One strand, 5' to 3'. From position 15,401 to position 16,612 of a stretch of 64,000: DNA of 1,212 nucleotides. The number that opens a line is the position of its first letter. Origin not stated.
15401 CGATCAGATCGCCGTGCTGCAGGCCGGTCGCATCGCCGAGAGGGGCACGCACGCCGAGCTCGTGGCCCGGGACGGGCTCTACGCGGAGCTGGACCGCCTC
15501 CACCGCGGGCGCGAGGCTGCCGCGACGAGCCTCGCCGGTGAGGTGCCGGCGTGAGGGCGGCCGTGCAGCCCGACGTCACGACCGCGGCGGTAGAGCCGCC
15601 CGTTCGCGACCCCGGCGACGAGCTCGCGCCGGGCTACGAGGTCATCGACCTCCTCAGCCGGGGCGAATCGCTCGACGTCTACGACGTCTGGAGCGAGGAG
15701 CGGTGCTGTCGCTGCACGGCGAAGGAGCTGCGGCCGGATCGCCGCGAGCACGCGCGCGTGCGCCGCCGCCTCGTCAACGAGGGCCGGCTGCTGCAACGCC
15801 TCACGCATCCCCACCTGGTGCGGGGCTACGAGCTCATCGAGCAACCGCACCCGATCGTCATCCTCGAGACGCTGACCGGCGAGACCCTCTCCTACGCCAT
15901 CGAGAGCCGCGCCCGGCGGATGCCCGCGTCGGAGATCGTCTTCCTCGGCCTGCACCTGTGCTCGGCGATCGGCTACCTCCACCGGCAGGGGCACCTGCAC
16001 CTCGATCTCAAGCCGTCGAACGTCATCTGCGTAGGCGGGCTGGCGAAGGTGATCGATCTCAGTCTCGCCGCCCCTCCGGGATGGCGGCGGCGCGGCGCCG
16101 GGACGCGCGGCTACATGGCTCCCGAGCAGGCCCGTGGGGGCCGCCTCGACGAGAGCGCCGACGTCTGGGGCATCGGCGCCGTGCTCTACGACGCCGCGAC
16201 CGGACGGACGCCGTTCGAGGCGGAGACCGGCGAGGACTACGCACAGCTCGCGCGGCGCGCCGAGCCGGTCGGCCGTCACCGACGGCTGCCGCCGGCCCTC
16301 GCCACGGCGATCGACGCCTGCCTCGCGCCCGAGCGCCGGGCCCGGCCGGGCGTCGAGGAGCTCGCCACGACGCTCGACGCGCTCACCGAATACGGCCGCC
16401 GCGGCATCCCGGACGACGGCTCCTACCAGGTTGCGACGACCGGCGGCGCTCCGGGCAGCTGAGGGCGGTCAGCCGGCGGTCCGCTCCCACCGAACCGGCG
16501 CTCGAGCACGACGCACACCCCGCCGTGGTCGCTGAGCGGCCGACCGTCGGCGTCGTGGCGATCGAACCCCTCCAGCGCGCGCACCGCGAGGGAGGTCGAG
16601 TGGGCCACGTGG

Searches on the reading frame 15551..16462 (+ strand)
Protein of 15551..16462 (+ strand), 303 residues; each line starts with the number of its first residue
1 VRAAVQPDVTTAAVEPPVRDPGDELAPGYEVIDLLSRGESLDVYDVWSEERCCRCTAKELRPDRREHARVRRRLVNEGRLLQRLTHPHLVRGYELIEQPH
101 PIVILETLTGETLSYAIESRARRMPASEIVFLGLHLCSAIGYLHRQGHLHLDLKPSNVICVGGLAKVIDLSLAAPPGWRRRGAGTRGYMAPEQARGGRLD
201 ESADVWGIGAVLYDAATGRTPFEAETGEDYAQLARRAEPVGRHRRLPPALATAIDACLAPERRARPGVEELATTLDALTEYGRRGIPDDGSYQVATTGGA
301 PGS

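Call 4: search_protein_families(library=pfam, proteins=[window:15551-16462:+], max_evalue=0.01)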
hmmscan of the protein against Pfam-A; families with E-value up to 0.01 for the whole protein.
window:15551-16462:+ (303 aa): 2 families
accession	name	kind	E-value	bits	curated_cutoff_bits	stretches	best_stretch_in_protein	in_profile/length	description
PF00069.31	Pkinase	-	3e-34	119.1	31.7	1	29-272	1-258/263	Protein kinase domain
PF07714.23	PK_Tyr_Ser-Thr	-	1.3e-23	84.1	23.1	1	49-275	25-258/258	Protein tyrosine and serine/threonine kinase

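Call 6: find_related_loci(query=window:15551-16462:+, collection=genome_contigs, flank=6000)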
Query window:15551-16462:+ (303 aa) in genome_contigs; peptide patterns used: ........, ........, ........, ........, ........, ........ (x = any residue, [..] = any of these).
600 stretches matched a pattern (row limit reached: there are more); 582 encode a relative of the query (tblastn E <= 1e-3); the best 80 are kept; 80 distinct loci.
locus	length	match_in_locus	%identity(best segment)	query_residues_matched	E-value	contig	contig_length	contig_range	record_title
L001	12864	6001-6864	53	21-284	3e-81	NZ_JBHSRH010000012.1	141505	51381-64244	Streptomyces pratens strain JCM 19679 GCM70027163_178, whole genome shotgun sequence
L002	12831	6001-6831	56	8-280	1e-78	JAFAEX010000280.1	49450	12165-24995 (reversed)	MAG: Chloroflexota bacterium isolate OH_SBlB_151 k127_666350, whole genome shotgun sequence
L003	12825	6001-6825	48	21-286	2e-73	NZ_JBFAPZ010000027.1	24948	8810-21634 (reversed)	Saccharopolyspora sp. NPDC049426 NPDC049426_95_G5.ctg-0027, whole genome shotgun sequence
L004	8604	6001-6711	34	29-259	2e-31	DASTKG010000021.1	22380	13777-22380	MAG TPA_asm: Candidatus Eisenbacteria bacterium isolate SMAG_U1954 k141_239733, whole genome shotgun sequence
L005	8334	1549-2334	32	17-265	3e-27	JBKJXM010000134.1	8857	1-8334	MAG: Candidatus Eisenbacteria bacterium isolate swi_bin.175 k127_5713989, whole genome shotgun sequence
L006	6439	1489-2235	36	27-265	4e-27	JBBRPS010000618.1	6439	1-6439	MAG: Gemmatales bacterium isolate metawrap_la1_100 W_la1_100_k141_1681893L_6439_cov_10.0200, whole genome shotgun sequen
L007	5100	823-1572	33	29-268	2e-27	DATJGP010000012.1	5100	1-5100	MAG TPA_asm: Candidatus Eisenbacteria bacterium isolate SMAG_U15489 k141_932554, whole genome shotgun sequence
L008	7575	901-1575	33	29-240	3e-26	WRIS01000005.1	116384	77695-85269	MAG: Eggerthellaceae bacterium isolate Nt197P3bin53 Ga0082212_10000123, whole genome shotgun sequence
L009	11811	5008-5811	32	22-275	2e-25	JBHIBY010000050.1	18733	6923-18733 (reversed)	MAG: Anaerolineales bacterium isolate FS_3_bin.17 NODE_126_length_18733_cov_10.213299, whole genome shotgun sequence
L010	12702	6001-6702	31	21-235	1e-25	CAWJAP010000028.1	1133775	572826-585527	MAG: Vicinamibacterales bacterium isolate MFD04850.bin.2.159 genome assembly, contig: contig_8622, whole genome shotgun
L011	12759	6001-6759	36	68-298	4e-26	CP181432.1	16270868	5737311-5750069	Sorangium sp. So ce1128 chromosome, complete genome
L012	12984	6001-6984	28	22-294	7e-25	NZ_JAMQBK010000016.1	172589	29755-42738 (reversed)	Aporhodopirellula aestuarii strain ICT_H3.1 contig_16, whole genome shotgun sequence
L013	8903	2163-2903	33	29-261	7e-25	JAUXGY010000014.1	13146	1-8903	MAG: Kiritimatiellales bacterium isolate CSMAG_2941 CSMAG_2941_k119_590627_length_13146_cov_7.0000, whole genome shotgun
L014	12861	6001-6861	31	21-290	9e-25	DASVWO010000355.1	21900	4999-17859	MAG TPA_asm: Polyangiaceae bacterium isolate SMAG_U2550 k141_604673, whole genome shotgun sequence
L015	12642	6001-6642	32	73-277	2e-24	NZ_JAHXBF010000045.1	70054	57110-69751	Hyalangium versicolor strain H56D21 NODE_45_length_70054_cov_24.403000, whole genome shotgun sequence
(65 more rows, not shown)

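Call 10: find_homologous_proteins(query=window:15551-16462:+, max_evalue=1e-30)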
Query window:15551-16462:+ (303 aa): 3368 proteins with E <= 1e-30 among 8000 candidates; the best 120 are listed.
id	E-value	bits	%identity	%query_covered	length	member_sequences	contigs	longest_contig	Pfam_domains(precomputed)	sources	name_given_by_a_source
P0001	1.8e-199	679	100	100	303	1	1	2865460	PF07714.24,PF00069.32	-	-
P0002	1.2e-115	404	67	90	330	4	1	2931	PF07714.24,PF00069.32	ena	-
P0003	1.8e-115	404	68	93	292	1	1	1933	PF07714.24,PF00069.32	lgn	-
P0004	6.9e-111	388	63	91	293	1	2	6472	PF07714.24,PF00069.32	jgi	jgi:serine/threonine protein kinase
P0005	3.1e-109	383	65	92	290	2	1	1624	PF07714.24,PF00069.32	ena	-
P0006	3.9e-109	383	65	90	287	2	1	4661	PF07714.24,PF00069.32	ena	-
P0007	9.1e-107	375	62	92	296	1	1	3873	PF07714.24,PF00069.32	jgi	-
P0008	2.0e-105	371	62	91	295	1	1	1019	PF07714.24,PF00069.32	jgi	jgi:serine/threonine protein kinase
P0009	2.9e-105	370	64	87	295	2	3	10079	PF07714.24,PF00069.32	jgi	-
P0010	1.1e-104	368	65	85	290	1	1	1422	PF07714.24,PF00069.32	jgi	jgi:serine/threonine protein kinase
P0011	1.7e-104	367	64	89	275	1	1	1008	PF07714.24,PF00069.32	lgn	-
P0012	4.0e-104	366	64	88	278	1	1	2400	PF07714.24,PF00069.32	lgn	-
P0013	1.6e-103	364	63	89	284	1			PF07714.24,PF00069.32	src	-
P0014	3.9e-103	363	63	89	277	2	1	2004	PF07714.24,PF00069.32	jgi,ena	-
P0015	5.9e-103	362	65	85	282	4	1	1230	PF07714.24,PF00069.32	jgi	jgi:serine/threonine protein kinase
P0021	5.0e-101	356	66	82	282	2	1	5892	PF07714.24,PF00069.32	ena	-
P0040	1.6e-97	345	62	89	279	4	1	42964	PF07714.24,PF00069.32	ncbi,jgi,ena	-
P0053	4.4e-96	340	63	85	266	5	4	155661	PF07714.24,PF00069.32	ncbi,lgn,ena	-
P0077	1.0e-94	335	59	90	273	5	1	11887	PF07714.24,PF00069.32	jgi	jgi:serine/threonine protein kinase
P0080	1.5e-94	335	64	82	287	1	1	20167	PF07714.24,PF00069.32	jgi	jgi:serine/threonine protein kinase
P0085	2.0e-94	334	58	86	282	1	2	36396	PF07714.24,PF00069.32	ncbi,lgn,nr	ncbi:MAG: serine/threonine protein kinase [Chloroflexi bacterium]|nr:serine/threonine protein kinase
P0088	2.4e-94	334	60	85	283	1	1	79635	PF07714.24,PF00069.32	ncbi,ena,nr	ncbi:MAG TPA: serine/threonine-protein kinase [Rubrobacteraceae bacterium]|nr:serine/threonine-prote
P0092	3.9e-94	333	58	88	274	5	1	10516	PF07714.24,PF00069.32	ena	-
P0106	2.0e-93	331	60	89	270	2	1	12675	PF07714.24,PF00069.32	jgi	jgi:eukaryotic-like serine/threonine-protein kinase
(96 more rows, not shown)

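Call 11: find_encoding_contigs(protein=P0053, flank=6000, max_places=4)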
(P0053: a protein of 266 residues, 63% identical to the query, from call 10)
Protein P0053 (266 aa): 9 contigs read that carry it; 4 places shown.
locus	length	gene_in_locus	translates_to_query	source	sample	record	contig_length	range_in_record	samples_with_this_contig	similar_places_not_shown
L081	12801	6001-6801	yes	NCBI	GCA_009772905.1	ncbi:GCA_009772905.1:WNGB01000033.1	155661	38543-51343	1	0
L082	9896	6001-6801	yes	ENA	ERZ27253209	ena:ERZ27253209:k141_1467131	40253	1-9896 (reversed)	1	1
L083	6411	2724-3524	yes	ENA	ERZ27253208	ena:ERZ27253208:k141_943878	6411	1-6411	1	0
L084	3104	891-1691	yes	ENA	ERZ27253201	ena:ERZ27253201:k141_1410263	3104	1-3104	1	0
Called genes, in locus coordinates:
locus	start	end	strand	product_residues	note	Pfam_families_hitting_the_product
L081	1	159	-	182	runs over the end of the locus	PF12773:DZR, PF13248:Zn_ribbon_3 (weak)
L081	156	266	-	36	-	-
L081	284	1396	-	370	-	PF08245:Mur_ligase_M, PF27239:FOL3_C (faint), PF02875:Mur_ligase_C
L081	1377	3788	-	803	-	PF00133:tRNA-synt_1, PF09334:tRNA-synt_1g (faint), PF13603:tRNA-synt_1_2 (weak), PF08264:Anticodon_1, PF10458:Val_tRNA-synt_C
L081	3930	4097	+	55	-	-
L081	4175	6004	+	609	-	PF00664:ABC_membrane, PF00005:ABC_tran, PF13304:AAA_21 (faint), PF13401:AAA_22 (weak), PF02463:SMC_N (weak)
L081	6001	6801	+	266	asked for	PF00069:Pkinase, PF07714:PK_Tyr_Ser-Thr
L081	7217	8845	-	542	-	PF01019:G_glu_transpept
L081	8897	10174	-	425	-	PF06689:zf-C4_ClpX, PF05496:RuvB_N (faint), PF01078:Mg_chelatase (faint), PF07724:AAA_2, PF00004:AAA, PF07728:AAA_5 (weak), PF10431:ClpB_D2-small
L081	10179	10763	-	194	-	PF00574:CLP_protease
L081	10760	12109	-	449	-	PF05697:Trigger_N, PF05698:Trigger_C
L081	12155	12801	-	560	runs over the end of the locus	-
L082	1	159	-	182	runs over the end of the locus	PF12773:DZR, PF13248:Zn_ribbon_3 (weak)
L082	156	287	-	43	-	-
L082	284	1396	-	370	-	PF08245:Mur_ligase_M, PF27239:FOL3_C (faint), PF02875:Mur_ligase_C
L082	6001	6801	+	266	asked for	PF00069:Pkinase, PF07714:PK_Tyr_Ser-Thr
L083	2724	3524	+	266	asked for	PF00069:Pkinase, PF07714:PK_Tyr_Ser-Thr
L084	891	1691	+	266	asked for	PF00069:Pkinase, PF07714:PK_Tyr_Ser-Thr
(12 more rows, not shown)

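Call 12: find_encoding_contigs(protein=P0088, flank=6000, max_places=3)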
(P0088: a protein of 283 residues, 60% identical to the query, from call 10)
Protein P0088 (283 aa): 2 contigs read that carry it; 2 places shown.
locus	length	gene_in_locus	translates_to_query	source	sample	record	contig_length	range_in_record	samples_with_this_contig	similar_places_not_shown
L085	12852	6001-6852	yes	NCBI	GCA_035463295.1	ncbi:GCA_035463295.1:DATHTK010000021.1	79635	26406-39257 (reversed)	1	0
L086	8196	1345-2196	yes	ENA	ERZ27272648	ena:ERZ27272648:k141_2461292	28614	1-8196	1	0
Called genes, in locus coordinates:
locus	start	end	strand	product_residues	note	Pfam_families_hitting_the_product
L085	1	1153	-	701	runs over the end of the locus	PF01751:Toprim, PF01131:Topoisom_bac, PF13342:Toprim_Crpt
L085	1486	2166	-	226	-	PF00072:Response_reg, PF00486:Trans_reg_C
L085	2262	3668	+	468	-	PF00512:HisKA, PF13581:HATPase_c_2 (faint), PF02518:HATPase_c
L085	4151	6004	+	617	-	PF00664:ABC_membrane, PF00005:ABC_tran, PF13304:AAA_21 (faint), PF13401:AAA_22 (faint)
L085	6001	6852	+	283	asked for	PF00069:Pkinase, PF07714:PK_Tyr_Ser-Thr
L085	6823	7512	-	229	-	PF00857:Isochorismatase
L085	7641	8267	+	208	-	PF09335:VTT_dom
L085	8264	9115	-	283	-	PF00892:EamA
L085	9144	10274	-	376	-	PF01380:SIS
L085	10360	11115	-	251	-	PF13302:Acetyltransf_3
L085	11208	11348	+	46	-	-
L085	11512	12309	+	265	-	PF00561:Abhydrolase_1, PF12146:Hydrolase_4, PF12697:Abhydrolase_6, PF03096:Ndr, PF08386:Abhydrolase_4 (faint)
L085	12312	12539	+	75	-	PF13460:NAD_binding_10 (weak)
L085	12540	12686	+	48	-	-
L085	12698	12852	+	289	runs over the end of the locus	PF00149:Metallophos, PF12850:Metallophos_2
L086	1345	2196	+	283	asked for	PF00069:Pkinase, PF07714:PK_Tyr_Ser-Thr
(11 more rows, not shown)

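Call 13: find_encoding_contigs(protein=P0040, flank=6000, max_places=3)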
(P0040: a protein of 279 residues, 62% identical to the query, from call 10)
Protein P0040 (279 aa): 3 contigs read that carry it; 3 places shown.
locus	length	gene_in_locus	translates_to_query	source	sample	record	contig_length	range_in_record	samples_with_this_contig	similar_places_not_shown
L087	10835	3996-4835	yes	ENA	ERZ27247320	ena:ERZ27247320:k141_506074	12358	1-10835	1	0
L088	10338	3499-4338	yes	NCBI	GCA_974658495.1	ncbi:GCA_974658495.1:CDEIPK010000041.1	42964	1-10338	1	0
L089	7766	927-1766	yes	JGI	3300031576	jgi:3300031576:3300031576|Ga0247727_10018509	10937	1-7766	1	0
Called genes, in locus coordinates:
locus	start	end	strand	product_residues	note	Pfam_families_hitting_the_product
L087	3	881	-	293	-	?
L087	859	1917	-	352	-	PF03308:MeaB, PF03029:ATP_bind_1 (faint)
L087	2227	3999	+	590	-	PF00664:ABC_membrane, PF02463:SMC_N (faint), PF00005:ABC_tran, PF13304:AAA_21 (faint)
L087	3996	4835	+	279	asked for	PF00069:Pkinase, PF07714:PK_Tyr_Ser-Thr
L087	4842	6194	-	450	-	PF05977:MFS_3, PF07690:MFS_1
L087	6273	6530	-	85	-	-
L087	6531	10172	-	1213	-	PF02574:S-methyl_trans, PF00809:Pterin_bind, PF02607:B12-binding_2, PF02310:B12-binding, PF02965:Met_synt_B12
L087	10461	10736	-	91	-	PF13487:HD_5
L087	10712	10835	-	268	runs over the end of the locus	PF00072:Response_reg, PF13487:HD_5 (weak), PF01966:HD (weak)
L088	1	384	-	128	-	?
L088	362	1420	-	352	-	PF03308:MeaB, PF03029:ATP_bind_1 (faint)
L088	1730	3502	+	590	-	PF00664:ABC_membrane, PF02463:SMC_N (faint), PF00005:ABC_tran, PF13304:AAA_21 (faint)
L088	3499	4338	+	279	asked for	PF00069:Pkinase, PF07714:PK_Tyr_Ser-Thr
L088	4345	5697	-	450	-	PF05977:MFS_3, PF07690:MFS_1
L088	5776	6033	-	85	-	-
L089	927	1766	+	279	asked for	PF00069:Pkinase, PF07714:PK_Tyr_Ser-Thr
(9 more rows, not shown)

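Call 14: find_encoding_contigs(protein=P0085, flank=6000, max_places=3)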
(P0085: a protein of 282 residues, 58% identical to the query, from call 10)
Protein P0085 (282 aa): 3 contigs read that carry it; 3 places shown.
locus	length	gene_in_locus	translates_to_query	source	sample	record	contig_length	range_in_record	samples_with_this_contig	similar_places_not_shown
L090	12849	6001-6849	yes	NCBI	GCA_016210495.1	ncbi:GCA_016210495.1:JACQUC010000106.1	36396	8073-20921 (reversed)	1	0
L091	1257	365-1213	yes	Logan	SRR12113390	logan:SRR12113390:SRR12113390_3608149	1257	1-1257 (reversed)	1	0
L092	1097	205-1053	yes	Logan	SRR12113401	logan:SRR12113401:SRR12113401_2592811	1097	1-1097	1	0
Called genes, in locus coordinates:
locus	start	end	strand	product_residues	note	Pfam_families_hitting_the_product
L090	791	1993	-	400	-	PF06925:MGDG_synth, PF04101:Glyco_tran_28_C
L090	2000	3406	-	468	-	PF00884:Sulfatase, PF01663:Phosphodiest, PF16347:SGSH_C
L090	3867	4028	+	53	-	-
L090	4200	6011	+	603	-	PF00664:ABC_membrane, PF00005:ABC_tran, PF02463:SMC_N (faint), PF13401:AAA_22 (faint), PF13304:AAA_21 (weak)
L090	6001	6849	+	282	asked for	PF00069:Pkinase, PF07714:PK_Tyr_Ser-Thr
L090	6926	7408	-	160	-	-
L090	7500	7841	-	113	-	PF01934:HepT-like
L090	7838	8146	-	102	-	PF01909:NTP_transf_2, PF18765:Polbeta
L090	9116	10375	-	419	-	PF01555:N6_N4_Mtase (weak), PF01170:UPF0020 (faint)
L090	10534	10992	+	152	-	PF02082:Rrf2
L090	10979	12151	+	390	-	PF00266:Aminotran_5, PF01053:Cys_Met_Meta_PP (weak), PF01212:Beta_elim_lyase, PF01041:DegT_DnrJ_EryC1 (weak)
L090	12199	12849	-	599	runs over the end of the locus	-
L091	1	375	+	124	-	?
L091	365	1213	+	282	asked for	PF00069:Pkinase, PF07714:PK_Tyr_Ser-Thr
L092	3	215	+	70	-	?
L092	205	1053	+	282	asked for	PF00069:Pkinase, PF07714:PK_Tyr_Ser-Thr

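Call 18: find_related_loci(query=A1, collection=metagenome_contigs, flank=4000)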
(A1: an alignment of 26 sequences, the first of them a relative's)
Query A1 (303 aa) in metagenome_contigs; peptide patterns used: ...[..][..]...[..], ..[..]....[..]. (x = any residue, [..] = any of these).
600 stretches matched a pattern (row limit reached: there are more); 538 encode a relative of the query (tblastn E <= 1e-3); the best 80 are kept; 80 distinct loci.
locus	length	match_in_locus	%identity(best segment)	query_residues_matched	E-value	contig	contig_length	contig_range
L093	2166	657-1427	58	22-276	1e-90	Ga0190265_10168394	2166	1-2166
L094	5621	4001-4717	58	25-277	3e-87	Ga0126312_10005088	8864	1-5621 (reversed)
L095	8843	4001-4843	54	22-280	7e-85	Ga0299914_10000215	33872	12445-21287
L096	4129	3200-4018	57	9-280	7e-81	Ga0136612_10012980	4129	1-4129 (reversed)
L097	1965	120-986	49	17-275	4e-83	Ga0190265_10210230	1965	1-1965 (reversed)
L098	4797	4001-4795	52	10-275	1e-78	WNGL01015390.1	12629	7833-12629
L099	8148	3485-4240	53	22-275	7e-74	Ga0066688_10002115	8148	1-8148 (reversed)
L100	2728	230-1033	48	22-280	1e-70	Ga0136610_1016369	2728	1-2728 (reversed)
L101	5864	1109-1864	52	25-278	9e-65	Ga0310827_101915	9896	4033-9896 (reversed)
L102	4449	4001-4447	54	22-170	1e-49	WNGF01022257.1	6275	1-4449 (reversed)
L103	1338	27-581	44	29-238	1e-36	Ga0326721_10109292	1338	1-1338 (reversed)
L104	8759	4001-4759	32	21-266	8e-30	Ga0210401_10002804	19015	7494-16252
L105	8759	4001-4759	33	21-266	4e-30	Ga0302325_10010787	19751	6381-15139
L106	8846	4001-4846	31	20-261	3e-29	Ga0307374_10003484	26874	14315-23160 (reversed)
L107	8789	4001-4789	31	22-275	6e-29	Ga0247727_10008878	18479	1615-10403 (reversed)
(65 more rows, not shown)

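Call 20: search_protein_families(library=ncbifam, proteins=[window:15551-16462:+], max_evalue=0.001)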
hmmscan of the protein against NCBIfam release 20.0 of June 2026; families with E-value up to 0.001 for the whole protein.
window:15551-16462:+ (303 aa): 12 families
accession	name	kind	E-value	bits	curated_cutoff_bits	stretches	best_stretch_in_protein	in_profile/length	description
NF033483.0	PknB_PASTA_kin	equivalog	1e-27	97.5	450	1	28-257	8-246/563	Stk1 family PASTA domain-containing Ser/Thr kinase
NF038150.1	lanthi_synth_IV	equivalog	1.9e-26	92.6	650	1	25-281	187-459/851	class IV lanthionine synthetase LanL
NF047741.1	antiphage_MADS6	equivalog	3.3e-23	82.1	460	2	20-147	488-611/612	methylation-associated defense system protein kinase MAD6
NF009651.0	PRK13184.1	equivalog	2.2e-19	69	839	2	29-168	4-153/932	serine/threonine-protein kinase PknD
NF052427.1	StpK7MSMEG_1200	equivalog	4.9e-18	64.9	900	1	29-257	9-242/601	serine/threonine protein kinase StpK7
NF033442.0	BREX_PglW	equivalog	7.4e-17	60.4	990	1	10-224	495-712/1391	BREX system serine/threonine kinase PglW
NF053615.1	SerThrKinAfsKStmc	equivalog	1.2e-15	57.2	1300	1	121-275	106-264/809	protein serine/threonine kinase AfsK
TIGR03903.1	TOMM_kin_cyc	equivalog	4.4e-12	44.7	705.75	1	57-228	8-195/1267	TOMM system kinase/cyclase fusion protein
NF038151.1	lanthi_synth_III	equivalog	1.7e-07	30.1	575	1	29-238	222-445/833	class III lanthionine synthetase LanKC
TIGR03724.2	arch_bud32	equivalog_domain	1.3e-05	24.8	125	1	66-173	32-131/193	KEOPS complex kinase/ATPase Bud32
NF011463.0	PRK14879.1-4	equivalog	0.00014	21.4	188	1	58-173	49-160/237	Kae1-associated kinase Bud32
NF011464.0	PRK14879.1-7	equivalog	0.00054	19.8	246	1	71-173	50-149/221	Kae1-associated kinase Bud32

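Call 21: search_protein_families(library=padloc, proteins=[window:15551-16462:+], max_evalue=0.001)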
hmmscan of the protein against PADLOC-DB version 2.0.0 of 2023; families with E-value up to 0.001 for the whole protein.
window:15551-16462:+ (303 aa): 32 families (the best 25 are shown)
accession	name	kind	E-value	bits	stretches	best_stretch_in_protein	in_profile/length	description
PDLC04138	mad6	-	1.4e-42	144.4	1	28-279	52-314/659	mads_6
PDLC04042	PD-T4-6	-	3.2e-39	133.3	1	25-279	7-273/292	-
PDLC04053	PD-T4-6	-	2e-36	124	1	28-283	10-276/311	-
PDLC04054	PD-T4-6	-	5.1e-32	109.6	1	26-280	9-275/347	-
PDLC04041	PD-T4-6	-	2.5e-28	97.5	1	25-259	26-269/443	-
PDLC04061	PD-T4-6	-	3e-26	91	1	29-259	18-263/510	-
PDLC04047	PD-T4-6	-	1.4e-25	88.1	1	24-233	7-223/327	-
PDLC04060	PD-T4-6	-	4.3e-24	83.3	1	24-226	5-213/486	-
PDLC04057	PD-T4-6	-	9e-24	82.3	1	25-276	6-268/443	-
PDLC01088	C3a189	-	1.4e-23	81.3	1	59-275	29-258/840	kinase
PDLC04052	PD-T4-6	-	3.1e-23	80.8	1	25-243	7-237/496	-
PDLC04043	PD-T4-6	-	3.1e-22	77.2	1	29-259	17-253/452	-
PDLC04040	PD-T4-6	-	5.9e-21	72.8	1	54-256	21-238/547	-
PDLC04039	PD-T4-6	-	8.6e-21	72.5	1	29-265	16-261/458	-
PDLC04064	PD-T4-6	-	3.3e-19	67.1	1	29-235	22-234/369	-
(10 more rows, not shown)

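Call 27: find_encoding_contigs(protein=P0004, flank=4500, max_places=3)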
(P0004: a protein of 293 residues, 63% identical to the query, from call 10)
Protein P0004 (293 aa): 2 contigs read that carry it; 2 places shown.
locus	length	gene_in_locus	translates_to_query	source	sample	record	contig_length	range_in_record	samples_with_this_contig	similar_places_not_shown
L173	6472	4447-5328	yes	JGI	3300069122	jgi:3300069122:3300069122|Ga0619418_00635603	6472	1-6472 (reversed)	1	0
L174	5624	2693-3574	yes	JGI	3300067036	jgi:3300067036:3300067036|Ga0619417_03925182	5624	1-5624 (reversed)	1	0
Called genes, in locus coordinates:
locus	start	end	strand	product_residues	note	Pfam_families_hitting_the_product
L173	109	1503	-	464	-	PF05598:DUF772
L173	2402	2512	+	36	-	-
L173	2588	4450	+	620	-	PF00664:ABC_membrane, PF00005:ABC_tran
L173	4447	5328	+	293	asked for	PF00069:Pkinase, PF07714:PK_Tyr_Ser-Thr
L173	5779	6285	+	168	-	PF01699:Na_Ca_ex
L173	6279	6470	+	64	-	?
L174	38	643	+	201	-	-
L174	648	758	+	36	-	-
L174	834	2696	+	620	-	PF00664:ABC_membrane, PF00005:ABC_tran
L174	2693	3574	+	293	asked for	PF00069:Pkinase, PF07714:PK_Tyr_Ser-Thr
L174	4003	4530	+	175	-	PF01699:Na_Ca_ex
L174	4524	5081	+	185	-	PF01699:Na_Ca_ex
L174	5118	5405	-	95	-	PF00196:GerE, PF08281:Sigma70_r4_2 (weak), PF13384:HTH_23 (weak)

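Call 28: find_encoding_contigs(protein=P0006, flank=4500, max_places=3)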
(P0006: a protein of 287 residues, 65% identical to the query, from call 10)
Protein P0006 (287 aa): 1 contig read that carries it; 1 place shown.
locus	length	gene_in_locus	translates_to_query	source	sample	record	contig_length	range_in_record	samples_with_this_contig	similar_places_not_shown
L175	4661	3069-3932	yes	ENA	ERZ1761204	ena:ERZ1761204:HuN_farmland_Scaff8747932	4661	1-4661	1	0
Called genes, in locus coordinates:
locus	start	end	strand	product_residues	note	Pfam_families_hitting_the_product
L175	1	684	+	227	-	?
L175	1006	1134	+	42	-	-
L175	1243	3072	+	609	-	PF00664:ABC_membrane, PF00005:ABC_tran, PF13304:AAA_21 (faint)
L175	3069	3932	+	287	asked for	PF00069:Pkinase, PF07714:PK_Tyr_Ser-Thr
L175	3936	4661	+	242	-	?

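Call 29: find_encoding_contigs(protein=P0021, flank=4500, max_places=3)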
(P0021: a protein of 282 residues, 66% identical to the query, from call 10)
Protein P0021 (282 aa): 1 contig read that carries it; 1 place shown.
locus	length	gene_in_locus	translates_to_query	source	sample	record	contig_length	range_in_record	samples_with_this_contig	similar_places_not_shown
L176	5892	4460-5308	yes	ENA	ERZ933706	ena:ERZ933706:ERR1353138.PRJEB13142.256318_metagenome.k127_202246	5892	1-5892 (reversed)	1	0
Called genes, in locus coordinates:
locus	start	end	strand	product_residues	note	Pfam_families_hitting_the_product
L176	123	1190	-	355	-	-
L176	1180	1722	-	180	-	PF04542:Sigma70_r2, PF08281:Sigma70_r4_2, PF04545:Sigma70_r4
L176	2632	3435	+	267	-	PF00664:ABC_membrane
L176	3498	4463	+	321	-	PF00005:ABC_tran, PF02463:SMC_N (faint), PF13304:AAA_21 (faint)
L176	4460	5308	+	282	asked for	PF00069:Pkinase, PF07714:PK_Tyr_Ser-Thr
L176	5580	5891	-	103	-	?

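Call 30: find_encoding_contigs(protein=P0080, flank=4500, max_places=3)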
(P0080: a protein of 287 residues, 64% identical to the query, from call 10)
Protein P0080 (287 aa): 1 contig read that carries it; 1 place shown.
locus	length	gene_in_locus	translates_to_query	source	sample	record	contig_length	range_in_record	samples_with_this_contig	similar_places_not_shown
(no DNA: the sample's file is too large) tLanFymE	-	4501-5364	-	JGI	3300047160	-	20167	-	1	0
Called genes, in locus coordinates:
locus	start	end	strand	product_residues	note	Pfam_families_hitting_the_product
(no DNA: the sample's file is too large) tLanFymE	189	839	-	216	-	PF00072:Response_reg, PF00196:GerE, PF08281:Sigma70_r4_2 (weak)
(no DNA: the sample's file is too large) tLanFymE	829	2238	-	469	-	PF07730:HisKA_3, PF02518:HATPase_c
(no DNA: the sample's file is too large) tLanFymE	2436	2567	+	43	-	-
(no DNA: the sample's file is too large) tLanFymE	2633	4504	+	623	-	PF00664:ABC_membrane, PF00005:ABC_tran, PF13304:AAA_21 (faint)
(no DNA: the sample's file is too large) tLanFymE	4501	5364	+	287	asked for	PF00069:Pkinase, PF07714:PK_Tyr_Ser-Thr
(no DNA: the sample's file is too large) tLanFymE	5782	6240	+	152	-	PF07366:SnoaL, PF12680:SnoaL_2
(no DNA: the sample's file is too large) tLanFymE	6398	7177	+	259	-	PF00106:adh_short, PF08659:KR, PF23441:SDR, PF13561:adh_short_C2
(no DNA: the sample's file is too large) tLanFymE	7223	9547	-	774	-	PF00884:Sulfatase, PF01663:Phosphodiest (faint), PF16347:SGSH_C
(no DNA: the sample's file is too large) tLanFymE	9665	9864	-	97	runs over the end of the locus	-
